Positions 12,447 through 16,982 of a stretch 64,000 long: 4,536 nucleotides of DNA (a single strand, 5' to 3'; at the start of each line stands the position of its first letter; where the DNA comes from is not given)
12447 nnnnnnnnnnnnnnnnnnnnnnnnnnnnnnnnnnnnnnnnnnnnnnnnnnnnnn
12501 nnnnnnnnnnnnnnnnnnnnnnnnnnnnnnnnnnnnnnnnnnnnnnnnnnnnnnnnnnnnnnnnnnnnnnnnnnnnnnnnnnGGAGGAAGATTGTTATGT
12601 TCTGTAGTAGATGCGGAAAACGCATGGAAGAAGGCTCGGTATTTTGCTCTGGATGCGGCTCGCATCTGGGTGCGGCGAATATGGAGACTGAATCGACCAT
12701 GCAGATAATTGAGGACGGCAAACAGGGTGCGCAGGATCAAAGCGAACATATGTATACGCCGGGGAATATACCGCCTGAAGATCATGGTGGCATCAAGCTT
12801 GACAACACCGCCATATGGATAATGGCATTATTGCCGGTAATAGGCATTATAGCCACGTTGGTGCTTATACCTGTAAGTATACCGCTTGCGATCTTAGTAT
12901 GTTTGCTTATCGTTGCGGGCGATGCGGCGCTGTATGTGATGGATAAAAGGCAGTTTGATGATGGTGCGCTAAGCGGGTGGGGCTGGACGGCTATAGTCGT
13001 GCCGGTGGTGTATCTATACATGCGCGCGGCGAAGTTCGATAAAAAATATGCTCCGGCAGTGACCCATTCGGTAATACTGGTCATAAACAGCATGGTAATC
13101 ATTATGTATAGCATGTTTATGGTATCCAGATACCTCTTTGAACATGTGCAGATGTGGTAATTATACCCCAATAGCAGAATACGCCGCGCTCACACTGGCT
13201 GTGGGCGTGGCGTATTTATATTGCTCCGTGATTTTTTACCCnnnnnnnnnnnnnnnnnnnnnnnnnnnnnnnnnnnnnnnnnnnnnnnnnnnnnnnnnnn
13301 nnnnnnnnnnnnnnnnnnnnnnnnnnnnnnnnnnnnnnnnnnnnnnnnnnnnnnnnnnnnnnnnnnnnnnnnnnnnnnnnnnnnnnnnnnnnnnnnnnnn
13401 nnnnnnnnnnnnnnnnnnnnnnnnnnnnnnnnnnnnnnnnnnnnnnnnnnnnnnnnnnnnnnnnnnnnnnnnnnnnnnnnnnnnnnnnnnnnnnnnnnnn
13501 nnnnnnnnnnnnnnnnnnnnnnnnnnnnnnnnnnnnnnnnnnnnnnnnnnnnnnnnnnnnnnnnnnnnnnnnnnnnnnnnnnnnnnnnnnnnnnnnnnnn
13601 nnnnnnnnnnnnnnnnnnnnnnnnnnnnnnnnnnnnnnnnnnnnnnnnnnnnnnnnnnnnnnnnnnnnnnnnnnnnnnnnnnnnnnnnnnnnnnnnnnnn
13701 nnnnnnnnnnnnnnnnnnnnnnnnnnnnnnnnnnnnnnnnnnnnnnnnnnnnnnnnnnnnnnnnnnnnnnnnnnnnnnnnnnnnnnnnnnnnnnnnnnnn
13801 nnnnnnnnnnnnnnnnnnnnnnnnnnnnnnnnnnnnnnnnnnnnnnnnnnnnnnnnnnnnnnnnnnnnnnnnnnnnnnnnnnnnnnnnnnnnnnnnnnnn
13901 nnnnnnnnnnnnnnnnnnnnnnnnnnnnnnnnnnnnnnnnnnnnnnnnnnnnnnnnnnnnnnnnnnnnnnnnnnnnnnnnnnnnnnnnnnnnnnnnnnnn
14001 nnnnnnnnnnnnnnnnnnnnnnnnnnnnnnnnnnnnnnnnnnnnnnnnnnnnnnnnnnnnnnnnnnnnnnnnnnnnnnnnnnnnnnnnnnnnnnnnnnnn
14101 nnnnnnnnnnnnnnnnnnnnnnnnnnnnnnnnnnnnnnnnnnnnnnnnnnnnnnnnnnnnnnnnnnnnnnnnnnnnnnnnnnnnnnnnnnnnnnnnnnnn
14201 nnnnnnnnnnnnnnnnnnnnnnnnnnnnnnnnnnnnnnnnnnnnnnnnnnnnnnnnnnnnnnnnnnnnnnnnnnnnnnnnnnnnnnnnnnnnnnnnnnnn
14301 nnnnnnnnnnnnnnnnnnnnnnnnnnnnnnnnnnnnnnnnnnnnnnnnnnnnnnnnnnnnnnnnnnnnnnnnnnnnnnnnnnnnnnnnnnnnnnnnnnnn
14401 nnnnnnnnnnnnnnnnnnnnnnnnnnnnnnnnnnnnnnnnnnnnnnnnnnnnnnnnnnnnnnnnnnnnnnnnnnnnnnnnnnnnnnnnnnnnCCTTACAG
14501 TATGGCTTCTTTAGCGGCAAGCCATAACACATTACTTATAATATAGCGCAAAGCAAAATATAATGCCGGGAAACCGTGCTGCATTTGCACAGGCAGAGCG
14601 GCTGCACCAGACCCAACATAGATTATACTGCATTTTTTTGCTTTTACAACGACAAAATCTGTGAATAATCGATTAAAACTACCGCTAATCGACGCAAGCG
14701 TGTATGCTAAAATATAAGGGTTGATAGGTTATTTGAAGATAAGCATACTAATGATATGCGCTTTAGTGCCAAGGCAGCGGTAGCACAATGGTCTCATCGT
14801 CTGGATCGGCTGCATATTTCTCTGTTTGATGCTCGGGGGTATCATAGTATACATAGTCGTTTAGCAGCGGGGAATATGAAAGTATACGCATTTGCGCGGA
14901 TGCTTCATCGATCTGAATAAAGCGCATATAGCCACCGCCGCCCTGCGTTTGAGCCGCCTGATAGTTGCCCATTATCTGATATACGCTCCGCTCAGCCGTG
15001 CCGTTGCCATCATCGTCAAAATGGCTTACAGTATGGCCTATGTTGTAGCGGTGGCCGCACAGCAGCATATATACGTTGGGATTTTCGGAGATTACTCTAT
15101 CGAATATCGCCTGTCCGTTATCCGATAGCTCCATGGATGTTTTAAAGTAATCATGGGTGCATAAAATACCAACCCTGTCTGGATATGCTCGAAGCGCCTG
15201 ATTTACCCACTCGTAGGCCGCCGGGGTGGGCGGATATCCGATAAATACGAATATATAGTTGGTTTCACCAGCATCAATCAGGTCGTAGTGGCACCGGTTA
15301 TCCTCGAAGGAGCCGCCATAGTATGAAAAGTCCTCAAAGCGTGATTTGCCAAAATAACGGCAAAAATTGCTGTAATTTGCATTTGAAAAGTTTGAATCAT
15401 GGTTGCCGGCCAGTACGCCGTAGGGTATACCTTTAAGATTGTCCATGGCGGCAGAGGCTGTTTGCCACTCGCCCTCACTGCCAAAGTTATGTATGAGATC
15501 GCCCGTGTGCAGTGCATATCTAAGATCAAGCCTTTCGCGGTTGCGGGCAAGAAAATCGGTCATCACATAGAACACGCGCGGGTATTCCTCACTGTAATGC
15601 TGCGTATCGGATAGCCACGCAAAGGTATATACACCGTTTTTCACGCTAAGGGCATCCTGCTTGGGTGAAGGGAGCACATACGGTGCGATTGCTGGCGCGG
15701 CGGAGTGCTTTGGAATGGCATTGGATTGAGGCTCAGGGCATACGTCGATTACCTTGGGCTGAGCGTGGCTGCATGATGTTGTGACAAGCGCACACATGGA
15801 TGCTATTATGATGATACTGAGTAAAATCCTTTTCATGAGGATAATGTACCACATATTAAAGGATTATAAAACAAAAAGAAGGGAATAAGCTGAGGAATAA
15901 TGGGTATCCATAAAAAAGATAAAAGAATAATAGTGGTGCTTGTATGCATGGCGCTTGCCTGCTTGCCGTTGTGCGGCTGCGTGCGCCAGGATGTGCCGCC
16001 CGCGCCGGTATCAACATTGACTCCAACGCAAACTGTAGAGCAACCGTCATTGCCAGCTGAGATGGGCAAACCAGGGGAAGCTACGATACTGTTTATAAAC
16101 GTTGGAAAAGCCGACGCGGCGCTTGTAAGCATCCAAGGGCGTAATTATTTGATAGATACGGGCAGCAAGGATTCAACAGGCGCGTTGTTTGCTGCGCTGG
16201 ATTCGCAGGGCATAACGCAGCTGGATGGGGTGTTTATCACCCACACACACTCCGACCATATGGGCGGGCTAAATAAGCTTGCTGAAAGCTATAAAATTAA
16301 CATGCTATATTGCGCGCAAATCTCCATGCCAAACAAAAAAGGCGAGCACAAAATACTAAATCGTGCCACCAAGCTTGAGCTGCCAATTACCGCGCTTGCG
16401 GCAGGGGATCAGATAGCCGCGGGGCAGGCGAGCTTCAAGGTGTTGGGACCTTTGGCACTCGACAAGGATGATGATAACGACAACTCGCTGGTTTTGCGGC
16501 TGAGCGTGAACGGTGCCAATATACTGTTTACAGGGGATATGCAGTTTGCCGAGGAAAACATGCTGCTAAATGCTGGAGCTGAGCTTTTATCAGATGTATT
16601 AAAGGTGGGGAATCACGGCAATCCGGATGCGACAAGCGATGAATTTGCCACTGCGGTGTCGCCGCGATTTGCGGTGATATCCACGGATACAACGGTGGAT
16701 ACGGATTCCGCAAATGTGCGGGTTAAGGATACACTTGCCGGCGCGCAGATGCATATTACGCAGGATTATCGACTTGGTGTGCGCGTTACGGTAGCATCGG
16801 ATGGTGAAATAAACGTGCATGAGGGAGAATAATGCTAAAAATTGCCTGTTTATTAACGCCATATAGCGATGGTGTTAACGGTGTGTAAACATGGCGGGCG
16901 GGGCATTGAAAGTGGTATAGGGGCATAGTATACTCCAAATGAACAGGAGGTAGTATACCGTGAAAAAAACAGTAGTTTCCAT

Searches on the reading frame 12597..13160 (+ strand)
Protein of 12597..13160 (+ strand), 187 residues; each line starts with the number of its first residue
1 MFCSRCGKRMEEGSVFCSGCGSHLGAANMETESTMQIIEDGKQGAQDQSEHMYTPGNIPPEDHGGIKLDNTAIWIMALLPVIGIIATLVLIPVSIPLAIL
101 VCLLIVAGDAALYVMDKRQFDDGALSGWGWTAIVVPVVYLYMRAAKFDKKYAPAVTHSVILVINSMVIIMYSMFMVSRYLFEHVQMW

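Call 7: search_protein_families(library=pfam, proteins=[window:12597-13160:+], max_evalue=0.01)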
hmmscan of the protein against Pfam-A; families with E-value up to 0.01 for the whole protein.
window:12597-13160:+ (187 aa): 3 families
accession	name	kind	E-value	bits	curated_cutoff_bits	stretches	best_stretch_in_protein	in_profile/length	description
PF13240.11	Zn_Ribbon_1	-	6.3e-07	29.4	25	1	2-24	1-23/23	zinc-ribbon domain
PF12773.13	DZR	-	0.002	18.7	27.3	1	3-24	1-22/45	Double zinc ribbon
PF13248.11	Zn_ribbon_3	-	0.0051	16.7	27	1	3-22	5-24/26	zinc-ribbon domain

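Call 8: search_protein_families(library=ncbifam, proteins=[window:12597-13160:+], max_evalue=0.01)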
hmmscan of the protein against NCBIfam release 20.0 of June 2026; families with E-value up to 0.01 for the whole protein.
window:12597-13160:+ (187 aa): 0 families

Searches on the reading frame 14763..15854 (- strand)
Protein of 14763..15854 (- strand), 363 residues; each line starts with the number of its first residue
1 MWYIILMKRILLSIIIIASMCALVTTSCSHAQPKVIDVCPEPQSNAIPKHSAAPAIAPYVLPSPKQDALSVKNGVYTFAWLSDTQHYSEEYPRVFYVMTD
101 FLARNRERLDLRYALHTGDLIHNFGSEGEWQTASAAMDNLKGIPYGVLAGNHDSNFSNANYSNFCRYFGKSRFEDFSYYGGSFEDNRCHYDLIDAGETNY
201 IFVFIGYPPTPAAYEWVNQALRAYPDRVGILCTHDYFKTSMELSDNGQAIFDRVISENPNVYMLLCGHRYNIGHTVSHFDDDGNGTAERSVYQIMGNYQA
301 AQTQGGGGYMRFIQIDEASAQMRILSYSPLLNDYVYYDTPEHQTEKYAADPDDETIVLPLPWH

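Call 20: search_protein_families(library=pfam, proteins=[window:14763-15854:-], max_evalue=0.001)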
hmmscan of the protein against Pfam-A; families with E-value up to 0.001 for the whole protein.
window:14763-15854:- (363 aa): 1 family
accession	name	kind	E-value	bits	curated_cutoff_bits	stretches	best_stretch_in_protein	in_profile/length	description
PF00149.33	Metallophos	-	2.9e-09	38.1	21.5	1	77-268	2-187/191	Calcineurin-like phosphoesterase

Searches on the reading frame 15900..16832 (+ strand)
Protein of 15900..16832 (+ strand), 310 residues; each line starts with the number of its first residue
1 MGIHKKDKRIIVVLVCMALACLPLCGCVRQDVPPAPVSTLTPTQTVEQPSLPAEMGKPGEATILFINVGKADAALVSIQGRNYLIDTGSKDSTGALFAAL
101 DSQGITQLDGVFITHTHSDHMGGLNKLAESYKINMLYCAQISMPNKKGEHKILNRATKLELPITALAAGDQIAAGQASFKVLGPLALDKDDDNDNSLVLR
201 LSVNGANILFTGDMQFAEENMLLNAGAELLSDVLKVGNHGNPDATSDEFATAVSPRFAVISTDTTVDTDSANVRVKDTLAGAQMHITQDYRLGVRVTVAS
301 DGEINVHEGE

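Call 20: search_protein_families(library=pfam, proteins=[window:15900-16832:+], max_evalue=0.001)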
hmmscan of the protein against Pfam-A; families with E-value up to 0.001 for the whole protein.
window:15900-16832:+ (310 aa): 4 families
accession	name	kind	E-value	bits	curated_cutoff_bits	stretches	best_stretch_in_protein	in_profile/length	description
PF00753.33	Lactamase_B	-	3.5e-19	69.9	22.7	1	70-260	5-192/196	Metallo-beta-lactamase superfamily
PF12706.13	Lactamase_B_2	-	4.1e-11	43.3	27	1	81-228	1-158/200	Beta-lactamase superfamily domain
PF23023.1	Anti-Pycsar_Apyc1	-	9.3e-07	29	50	1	71-134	20-80/250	Anti-Pycsar protein Apyc1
PF25281.1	MBL_MAP1B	-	7.7e-05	22.3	37.6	1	62-128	22-85/279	MAP1B MBL-like domain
